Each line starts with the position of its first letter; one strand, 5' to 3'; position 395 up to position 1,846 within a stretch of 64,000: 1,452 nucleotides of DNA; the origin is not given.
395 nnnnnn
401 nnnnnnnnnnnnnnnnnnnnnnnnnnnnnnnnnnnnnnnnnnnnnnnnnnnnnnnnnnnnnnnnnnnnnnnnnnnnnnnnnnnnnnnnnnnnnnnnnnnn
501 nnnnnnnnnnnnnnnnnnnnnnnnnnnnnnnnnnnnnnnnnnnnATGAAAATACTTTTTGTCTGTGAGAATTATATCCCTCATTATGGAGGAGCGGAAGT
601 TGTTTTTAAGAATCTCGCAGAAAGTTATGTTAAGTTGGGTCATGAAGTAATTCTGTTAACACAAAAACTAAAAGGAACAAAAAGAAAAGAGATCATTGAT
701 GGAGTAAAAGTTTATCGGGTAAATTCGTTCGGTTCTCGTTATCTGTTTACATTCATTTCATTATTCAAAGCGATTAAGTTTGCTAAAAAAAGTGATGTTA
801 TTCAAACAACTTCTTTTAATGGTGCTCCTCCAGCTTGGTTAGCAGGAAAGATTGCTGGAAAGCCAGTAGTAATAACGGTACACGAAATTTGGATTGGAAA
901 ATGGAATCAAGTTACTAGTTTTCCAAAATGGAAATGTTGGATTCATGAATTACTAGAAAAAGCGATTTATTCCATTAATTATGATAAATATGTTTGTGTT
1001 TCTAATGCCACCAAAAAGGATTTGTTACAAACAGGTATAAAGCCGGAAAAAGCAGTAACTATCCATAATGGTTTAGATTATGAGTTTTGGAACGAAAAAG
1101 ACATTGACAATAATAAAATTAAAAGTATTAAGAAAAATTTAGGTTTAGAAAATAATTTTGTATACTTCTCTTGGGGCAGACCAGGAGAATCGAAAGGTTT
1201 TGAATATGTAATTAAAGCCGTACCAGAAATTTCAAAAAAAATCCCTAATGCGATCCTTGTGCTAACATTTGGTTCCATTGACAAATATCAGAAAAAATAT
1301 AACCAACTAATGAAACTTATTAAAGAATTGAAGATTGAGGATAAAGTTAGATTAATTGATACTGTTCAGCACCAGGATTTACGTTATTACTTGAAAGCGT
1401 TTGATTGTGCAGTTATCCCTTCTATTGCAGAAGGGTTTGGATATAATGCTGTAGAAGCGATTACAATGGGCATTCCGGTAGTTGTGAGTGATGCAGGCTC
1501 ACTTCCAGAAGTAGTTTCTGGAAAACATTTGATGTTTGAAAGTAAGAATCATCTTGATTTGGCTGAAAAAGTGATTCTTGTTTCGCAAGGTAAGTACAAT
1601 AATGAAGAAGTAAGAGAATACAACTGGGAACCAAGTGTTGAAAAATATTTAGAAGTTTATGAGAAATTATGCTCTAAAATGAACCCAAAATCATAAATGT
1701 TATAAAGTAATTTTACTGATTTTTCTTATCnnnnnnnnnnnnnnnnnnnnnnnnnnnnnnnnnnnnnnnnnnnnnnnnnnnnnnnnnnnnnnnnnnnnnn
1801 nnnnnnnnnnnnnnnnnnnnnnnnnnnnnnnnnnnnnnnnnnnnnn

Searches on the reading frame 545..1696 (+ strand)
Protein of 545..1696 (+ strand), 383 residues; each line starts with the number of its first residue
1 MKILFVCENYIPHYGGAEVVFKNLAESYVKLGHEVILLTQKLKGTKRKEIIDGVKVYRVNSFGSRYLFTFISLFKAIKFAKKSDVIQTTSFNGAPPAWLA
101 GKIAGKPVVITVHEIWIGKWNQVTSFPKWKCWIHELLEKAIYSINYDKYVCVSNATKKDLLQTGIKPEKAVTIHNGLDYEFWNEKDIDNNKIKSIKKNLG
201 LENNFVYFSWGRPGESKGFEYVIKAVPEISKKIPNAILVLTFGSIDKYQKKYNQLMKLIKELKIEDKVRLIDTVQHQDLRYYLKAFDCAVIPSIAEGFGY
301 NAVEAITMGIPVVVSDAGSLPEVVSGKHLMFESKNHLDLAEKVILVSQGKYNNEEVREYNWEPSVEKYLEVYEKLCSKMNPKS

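Call 24: search_protein_families(library=pfam, proteins=[window:545-1696:+], max_evalue=0.001)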
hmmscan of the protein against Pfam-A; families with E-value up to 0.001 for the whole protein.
window:545-1696:+ (383 aa): 5 families
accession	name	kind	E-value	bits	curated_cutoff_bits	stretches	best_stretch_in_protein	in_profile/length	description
PF00534.26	Glycos_transf_1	-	4.1e-28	98.5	26.4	1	195-358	5-167/172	Glycosyl transferases group 1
PF13439.12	Glyco_transf_4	-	5.4e-27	95.3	28.5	1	14-180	1-169/170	Glycosyltransferase Family 4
PF13692.12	Glyco_trans_1_4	-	2.6e-22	80.1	27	1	211-344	8-137/142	Glycosyl transferases group 1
PF13579.12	Glyco_trans_4_4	-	2.1e-18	67.6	29.7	1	15-176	1-158/158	Glycosyl transferase 4-like domain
PF20706.3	GT4-conflict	-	1.9e-15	57.2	26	1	201-374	194-360/385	Family 4 Glycosyltransferase in conflict systems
